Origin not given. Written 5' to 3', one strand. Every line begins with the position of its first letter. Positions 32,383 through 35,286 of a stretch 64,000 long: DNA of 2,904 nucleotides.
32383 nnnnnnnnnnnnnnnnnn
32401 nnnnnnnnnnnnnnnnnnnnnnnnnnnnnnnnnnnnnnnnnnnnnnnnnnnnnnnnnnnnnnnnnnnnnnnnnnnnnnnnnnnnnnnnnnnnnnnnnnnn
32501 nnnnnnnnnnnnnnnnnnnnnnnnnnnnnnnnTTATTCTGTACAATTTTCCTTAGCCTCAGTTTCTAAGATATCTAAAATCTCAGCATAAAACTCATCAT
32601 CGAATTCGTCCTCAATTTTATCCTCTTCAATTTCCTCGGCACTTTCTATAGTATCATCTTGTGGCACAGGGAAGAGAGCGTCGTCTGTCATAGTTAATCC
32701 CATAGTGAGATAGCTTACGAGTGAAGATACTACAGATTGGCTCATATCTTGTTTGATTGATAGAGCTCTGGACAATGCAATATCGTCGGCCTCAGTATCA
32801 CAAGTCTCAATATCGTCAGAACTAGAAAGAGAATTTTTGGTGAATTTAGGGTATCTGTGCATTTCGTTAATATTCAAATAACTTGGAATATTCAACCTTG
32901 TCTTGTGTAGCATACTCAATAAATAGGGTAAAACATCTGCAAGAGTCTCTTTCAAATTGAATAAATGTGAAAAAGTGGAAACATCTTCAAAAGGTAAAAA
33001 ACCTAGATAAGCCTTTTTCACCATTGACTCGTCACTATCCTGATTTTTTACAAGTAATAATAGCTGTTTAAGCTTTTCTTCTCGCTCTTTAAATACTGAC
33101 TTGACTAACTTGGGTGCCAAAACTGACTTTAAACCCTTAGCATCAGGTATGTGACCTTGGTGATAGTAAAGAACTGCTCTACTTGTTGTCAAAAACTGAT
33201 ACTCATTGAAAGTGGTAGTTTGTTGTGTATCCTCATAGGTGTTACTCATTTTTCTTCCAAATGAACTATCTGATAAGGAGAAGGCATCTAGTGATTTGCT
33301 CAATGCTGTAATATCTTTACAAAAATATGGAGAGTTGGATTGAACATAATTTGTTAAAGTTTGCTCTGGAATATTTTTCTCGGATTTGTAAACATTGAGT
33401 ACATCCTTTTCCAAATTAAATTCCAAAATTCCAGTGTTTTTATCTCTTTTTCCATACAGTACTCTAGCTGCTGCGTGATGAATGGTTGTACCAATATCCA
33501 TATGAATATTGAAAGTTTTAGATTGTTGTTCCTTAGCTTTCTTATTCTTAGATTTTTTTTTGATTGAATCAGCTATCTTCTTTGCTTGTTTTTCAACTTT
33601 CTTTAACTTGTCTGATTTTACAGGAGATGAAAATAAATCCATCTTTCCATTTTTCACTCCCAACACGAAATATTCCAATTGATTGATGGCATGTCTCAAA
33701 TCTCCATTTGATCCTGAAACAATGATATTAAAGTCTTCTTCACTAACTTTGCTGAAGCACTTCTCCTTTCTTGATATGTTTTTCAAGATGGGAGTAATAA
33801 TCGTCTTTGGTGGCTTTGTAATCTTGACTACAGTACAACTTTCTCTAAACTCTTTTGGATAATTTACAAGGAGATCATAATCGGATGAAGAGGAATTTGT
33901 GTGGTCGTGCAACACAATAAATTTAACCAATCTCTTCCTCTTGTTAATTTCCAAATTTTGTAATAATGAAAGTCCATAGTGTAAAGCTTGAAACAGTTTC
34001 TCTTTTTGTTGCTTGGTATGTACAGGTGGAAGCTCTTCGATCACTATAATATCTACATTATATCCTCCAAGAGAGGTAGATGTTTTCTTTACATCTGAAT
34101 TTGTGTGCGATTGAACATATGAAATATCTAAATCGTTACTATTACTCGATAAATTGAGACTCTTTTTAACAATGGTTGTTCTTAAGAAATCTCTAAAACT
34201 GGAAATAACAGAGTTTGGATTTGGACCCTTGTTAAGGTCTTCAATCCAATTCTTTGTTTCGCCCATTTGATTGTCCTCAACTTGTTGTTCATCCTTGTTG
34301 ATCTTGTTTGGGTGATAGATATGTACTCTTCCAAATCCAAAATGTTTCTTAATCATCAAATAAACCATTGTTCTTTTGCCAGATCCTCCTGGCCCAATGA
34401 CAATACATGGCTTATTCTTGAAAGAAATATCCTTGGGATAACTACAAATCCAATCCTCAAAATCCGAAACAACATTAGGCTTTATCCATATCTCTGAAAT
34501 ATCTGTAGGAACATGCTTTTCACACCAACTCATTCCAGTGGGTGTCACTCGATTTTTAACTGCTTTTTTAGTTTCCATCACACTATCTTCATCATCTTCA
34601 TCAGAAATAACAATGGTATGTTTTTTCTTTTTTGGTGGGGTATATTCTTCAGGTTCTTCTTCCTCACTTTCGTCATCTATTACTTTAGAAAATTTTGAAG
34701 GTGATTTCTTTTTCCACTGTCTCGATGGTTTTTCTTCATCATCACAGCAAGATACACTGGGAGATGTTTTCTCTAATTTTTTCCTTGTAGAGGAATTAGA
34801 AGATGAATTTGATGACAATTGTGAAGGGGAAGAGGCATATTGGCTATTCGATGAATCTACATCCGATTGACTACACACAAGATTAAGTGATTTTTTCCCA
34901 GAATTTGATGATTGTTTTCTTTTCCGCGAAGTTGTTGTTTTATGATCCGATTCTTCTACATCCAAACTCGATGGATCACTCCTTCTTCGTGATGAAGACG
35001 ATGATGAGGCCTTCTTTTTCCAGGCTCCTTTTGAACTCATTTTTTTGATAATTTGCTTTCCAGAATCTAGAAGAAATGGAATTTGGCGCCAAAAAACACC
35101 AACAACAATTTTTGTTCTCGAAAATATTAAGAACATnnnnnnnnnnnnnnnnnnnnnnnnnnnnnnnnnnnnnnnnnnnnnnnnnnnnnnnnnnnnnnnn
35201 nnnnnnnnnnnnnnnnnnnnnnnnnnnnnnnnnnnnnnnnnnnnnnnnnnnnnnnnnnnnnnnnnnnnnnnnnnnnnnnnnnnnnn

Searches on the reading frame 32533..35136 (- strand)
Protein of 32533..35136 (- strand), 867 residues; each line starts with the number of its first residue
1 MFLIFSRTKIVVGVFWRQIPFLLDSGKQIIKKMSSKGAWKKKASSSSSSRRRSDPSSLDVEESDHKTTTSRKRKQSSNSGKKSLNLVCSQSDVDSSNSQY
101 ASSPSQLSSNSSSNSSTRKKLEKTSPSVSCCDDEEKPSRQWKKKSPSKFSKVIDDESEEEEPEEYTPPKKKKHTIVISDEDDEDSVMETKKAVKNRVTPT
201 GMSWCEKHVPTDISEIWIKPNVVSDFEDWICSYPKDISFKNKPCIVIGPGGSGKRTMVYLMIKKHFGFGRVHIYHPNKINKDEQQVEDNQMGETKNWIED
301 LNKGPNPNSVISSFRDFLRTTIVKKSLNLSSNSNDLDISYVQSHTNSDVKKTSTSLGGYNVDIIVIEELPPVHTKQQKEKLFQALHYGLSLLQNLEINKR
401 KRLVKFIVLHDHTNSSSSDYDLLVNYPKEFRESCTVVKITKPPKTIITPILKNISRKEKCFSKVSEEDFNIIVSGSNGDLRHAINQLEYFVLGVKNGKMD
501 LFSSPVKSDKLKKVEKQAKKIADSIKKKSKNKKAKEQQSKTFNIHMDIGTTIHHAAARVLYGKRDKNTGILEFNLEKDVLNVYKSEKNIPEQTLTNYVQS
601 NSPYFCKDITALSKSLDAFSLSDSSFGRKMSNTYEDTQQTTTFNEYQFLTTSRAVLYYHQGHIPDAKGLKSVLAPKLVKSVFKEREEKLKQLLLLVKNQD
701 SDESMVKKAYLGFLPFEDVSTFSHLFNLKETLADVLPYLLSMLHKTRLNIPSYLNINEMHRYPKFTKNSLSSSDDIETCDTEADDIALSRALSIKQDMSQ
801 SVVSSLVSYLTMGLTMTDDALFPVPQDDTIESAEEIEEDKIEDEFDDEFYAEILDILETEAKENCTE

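Call 15: find_encoding_contigs(protein=window:32533-35136:-, flank=1000, max_places=3)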
Protein window:32533-35136:- (867 aa): no gene with exactly this product is on record in the collection.
